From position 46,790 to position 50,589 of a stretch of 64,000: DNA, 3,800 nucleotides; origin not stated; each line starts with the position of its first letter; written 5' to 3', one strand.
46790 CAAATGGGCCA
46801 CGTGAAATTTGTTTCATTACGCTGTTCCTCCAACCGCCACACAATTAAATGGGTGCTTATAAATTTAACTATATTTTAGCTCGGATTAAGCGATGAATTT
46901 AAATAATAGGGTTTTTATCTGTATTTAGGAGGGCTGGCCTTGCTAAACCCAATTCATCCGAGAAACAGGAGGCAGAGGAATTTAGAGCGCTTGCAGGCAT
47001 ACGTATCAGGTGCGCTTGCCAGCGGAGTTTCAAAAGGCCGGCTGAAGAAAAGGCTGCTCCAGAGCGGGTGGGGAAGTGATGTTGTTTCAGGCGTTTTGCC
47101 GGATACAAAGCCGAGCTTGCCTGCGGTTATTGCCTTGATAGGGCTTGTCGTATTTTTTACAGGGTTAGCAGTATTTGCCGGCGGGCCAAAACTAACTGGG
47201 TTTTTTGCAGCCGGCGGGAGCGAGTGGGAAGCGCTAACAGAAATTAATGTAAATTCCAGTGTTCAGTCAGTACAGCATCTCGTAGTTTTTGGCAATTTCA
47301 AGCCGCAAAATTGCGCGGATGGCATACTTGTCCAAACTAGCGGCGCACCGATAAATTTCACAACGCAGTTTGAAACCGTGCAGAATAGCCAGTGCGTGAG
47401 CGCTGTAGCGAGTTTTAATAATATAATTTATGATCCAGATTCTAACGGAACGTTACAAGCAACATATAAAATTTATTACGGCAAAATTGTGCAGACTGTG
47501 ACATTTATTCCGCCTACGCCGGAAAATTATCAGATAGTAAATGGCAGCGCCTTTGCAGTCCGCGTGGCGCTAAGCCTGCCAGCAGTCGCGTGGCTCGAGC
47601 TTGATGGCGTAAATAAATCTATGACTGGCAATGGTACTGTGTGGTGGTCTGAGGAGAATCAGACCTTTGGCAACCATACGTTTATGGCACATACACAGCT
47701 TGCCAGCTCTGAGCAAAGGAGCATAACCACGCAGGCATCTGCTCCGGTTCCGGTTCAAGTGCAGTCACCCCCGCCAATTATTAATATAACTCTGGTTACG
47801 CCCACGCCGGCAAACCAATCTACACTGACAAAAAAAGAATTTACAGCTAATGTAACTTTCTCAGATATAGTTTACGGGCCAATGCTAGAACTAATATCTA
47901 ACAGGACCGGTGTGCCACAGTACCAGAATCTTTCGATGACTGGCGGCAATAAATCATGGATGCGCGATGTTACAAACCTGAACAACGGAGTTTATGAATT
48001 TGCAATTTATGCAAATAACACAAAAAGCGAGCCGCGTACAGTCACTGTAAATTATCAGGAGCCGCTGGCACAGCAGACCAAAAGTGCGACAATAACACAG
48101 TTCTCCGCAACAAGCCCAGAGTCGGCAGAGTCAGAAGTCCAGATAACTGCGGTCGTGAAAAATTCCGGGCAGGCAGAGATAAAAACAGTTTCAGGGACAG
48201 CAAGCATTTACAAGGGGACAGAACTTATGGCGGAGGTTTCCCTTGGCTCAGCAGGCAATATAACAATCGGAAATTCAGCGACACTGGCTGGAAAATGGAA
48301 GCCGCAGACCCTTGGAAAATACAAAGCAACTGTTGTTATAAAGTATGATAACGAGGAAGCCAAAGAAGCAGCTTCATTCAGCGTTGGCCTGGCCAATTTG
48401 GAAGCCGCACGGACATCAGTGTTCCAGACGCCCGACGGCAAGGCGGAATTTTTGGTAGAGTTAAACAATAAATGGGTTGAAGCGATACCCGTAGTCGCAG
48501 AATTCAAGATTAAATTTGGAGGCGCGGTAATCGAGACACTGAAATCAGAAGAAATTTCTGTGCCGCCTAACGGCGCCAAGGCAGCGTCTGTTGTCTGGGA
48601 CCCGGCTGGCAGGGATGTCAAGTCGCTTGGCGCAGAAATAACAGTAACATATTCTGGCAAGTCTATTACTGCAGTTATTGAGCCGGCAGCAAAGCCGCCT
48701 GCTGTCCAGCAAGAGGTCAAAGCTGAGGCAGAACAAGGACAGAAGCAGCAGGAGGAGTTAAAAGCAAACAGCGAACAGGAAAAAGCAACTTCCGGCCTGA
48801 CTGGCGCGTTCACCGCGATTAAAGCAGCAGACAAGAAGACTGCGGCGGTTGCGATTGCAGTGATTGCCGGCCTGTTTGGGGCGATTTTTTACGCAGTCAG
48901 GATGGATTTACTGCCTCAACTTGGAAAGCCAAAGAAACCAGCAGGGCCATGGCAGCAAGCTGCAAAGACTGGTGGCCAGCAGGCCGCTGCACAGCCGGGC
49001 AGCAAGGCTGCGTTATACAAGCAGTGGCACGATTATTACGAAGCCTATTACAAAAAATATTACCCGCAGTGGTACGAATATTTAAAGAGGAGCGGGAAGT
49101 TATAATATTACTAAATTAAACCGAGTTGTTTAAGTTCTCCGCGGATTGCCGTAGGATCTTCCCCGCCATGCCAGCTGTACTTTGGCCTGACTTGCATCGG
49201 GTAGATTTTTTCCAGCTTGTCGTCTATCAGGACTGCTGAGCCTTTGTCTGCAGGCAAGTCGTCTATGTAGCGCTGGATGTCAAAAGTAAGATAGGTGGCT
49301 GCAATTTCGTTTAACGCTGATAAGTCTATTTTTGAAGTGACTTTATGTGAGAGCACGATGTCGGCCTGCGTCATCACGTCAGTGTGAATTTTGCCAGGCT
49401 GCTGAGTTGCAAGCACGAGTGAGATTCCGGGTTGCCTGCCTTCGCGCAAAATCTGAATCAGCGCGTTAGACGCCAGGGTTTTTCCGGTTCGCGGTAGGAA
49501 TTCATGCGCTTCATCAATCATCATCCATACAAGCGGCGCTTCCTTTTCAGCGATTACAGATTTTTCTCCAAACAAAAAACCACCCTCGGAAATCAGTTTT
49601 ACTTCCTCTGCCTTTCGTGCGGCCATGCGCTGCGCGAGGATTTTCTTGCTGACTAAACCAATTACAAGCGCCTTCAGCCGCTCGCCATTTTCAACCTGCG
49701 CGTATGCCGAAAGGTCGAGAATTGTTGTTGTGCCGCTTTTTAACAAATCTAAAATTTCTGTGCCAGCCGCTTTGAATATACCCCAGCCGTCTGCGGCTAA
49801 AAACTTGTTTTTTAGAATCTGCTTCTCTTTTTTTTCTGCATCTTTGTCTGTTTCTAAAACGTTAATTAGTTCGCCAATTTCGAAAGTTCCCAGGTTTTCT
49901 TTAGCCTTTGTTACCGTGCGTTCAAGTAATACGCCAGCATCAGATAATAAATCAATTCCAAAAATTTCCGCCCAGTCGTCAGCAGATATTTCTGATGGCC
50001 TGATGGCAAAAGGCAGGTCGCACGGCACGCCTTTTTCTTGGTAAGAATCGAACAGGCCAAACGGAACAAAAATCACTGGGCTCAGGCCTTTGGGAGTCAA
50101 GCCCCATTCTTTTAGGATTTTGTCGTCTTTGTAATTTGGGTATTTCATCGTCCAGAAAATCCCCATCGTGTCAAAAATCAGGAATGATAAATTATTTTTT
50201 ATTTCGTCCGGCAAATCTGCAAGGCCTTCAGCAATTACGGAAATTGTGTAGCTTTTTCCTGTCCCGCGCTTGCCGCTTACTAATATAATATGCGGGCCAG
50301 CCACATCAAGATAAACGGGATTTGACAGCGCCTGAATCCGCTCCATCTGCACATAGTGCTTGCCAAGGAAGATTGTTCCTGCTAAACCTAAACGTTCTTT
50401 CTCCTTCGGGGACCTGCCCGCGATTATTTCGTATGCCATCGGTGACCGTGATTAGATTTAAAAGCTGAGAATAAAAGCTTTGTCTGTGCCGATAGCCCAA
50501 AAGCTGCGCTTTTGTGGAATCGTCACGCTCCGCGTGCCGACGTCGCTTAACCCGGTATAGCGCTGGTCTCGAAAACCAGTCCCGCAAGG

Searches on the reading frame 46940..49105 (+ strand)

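Call 3: search_protein_families(library=pfam, proteins=[window:46940-49105:+], max_evalue=1)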
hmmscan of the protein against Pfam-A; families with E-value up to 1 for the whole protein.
window:46940-49105:+ (721 aa): 3 families
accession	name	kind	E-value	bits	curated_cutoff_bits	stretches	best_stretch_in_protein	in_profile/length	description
PF07705.17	CARDB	-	1.7e-05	25.4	22.7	1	387-472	8-88/101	CARDB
PF22544.2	HYDIN_VesB_CFA65-like_Ig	-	0.0016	19.1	25.5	1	398-475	19-91/100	HYDIN/CFA65/VesB-like, Ig-like domain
PF04200.17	Lipoprotein_17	-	0.26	12.1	22.4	0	139-189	27-77/84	Lipoprotein associated domain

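Call 56: search_protein_families(library=ncbifam, proteins=[window:46940-49105:+], max_evalue=0.1)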
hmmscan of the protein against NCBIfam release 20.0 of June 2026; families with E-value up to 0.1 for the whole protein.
window:46940-49105:+ (721 aa): 0 families

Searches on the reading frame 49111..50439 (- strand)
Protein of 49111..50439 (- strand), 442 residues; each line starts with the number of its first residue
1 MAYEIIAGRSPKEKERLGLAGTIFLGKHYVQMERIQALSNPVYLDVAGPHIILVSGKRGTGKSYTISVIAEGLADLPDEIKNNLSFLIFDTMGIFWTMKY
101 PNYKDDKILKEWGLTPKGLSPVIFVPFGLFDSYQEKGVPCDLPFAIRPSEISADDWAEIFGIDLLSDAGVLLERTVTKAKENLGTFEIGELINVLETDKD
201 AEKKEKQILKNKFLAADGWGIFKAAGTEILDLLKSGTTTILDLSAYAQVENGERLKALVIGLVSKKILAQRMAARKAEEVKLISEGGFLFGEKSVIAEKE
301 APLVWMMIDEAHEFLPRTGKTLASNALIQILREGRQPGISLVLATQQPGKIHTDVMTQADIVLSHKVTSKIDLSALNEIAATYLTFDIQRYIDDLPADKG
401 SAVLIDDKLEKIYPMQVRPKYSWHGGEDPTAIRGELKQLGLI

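Call 3: search_protein_families(library=pfam, proteins=[window:49111-50439:-], max_evalue=1)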
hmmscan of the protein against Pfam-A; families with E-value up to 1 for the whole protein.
window:49111-50439:- (442 aa): 13 families
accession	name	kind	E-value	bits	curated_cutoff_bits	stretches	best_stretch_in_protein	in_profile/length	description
PF01935.23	DUF87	-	3.5e-12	47.3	23.2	1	40-246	12-204/220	Helicase HerA, central domain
PF05707.18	Zot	-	4.3e-06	26.8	20.3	1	277-371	54-151/197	Zonular occludens toxin (Zot)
PF05872.18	HerA_C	-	1.7e-05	24.1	22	1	294-384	249-340/502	Helicase HerA-like C-terminal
PF00004.35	AAA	-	2.7e-05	25.1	21.2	1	297-361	53-125/131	ATPase family associated with various cellular activities (AAA)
PF13191.12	AAA_16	-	0.018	16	32.6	1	48-72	23-47/167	AAA ATPase domain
PF01580.24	FtsK_SpoIIIE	-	0.028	14.3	24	0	36-70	26-60/221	FtsK/SpoIIIE family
PF13401.12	AAA_22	-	0.032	15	27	0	49-73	5-29/130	AAA domain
PF13238.12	AAA_18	-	0.033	15.1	29.4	0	52-91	1-35/128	AAA domain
PF24883.2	NPHP3_N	-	0.062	13.9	24.8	1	48-90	21-59/164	Nephrocystin 3, N-terminal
PF00910.28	RNA_helicase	-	0.086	13.8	21.5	0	52-77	1-26/105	RNA helicase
PF13245.12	AAA_19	-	0.16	12.6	25.1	0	50-77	12-39/134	AAA domain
PF22388.2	DUF6974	-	0.19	12.3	26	1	162-216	33-84/104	Domain of unknown function (DUF6974)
PF06414.18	Zeta_toxin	-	0.25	11.2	22.3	1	47-73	14-40/199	Zeta toxin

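Call 56: search_protein_families(library=ncbifam, proteins=[window:49111-50439:-], max_evalue=0.1)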
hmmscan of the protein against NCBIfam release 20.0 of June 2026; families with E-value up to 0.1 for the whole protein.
window:49111-50439:- (442 aa): 14 families
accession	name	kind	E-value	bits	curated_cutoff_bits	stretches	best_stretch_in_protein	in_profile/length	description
NF040937.1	HerA_Thermprot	equivalog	3.1e-09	35.8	800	1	301-372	349-419/487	DNA double-strand break repair helicase HerA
NF040819.1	helicase_HerA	equivalog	9.2e-09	34.3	970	1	227-364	325-464/561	DNA double-strand break repair helicase HerA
NF042944.1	HerA_antiphage_2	equivalog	1.9e-08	33.5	850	1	298-407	424-532/576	anti-phage-associated helicase HerA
NF053655.1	CedD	equivalog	8.8e-07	27.9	600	1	300-409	417-517/527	DNA-translocating ATPase CedD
NF042943.1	HerA_antiphage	equivalog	1.4e-06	27.1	800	1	305-380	436-515/566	anti-phage-associated helicase HerA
TIGR03928.1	T7_EssCb_Firm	equivalog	2.8e-05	21.9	778.4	1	246-374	867-986/1296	type VII secretion protein EssC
TIGR03925.1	T7SS_EccC_b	equivalog_domain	0.0082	14.5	346.55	0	40-75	352-387/564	type VII secretion protein EccCb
NF041214.1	plasmid_TraB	equivalog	0.016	13.7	800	1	296-368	340-410/639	plasmid transfer protein TraB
NF007615.0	PRK10263.1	equivalog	0.022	12.4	1566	1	299-374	1137-1213/1355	DNA translocase FtsK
NF033849.1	ser_rich_anae_1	subfamily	0.029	11.7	650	1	295-380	1011-1104/1163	serine-rich protein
TIGR03924.1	T7SS_EccC_a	equivalog_domain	0.031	13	509.15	0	301-347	562-606/673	type VII secretion protein EccCa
NF045975.1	VirB4_plasma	equivalog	0.042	11.5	590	0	296-348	758-804/894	Mbov_0397 family ICE element conjugal transfer ATPase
TIGR02928.1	TIGR02928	subfamily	0.078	11.8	181.3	0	46-82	37-73/366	orc1/cdc6 family replication initiation protein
NF047389.1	ATPase_Sll1717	subfamily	0.088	11.9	75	0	40-72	20-52/454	P-loop ATPase, Sll1717 family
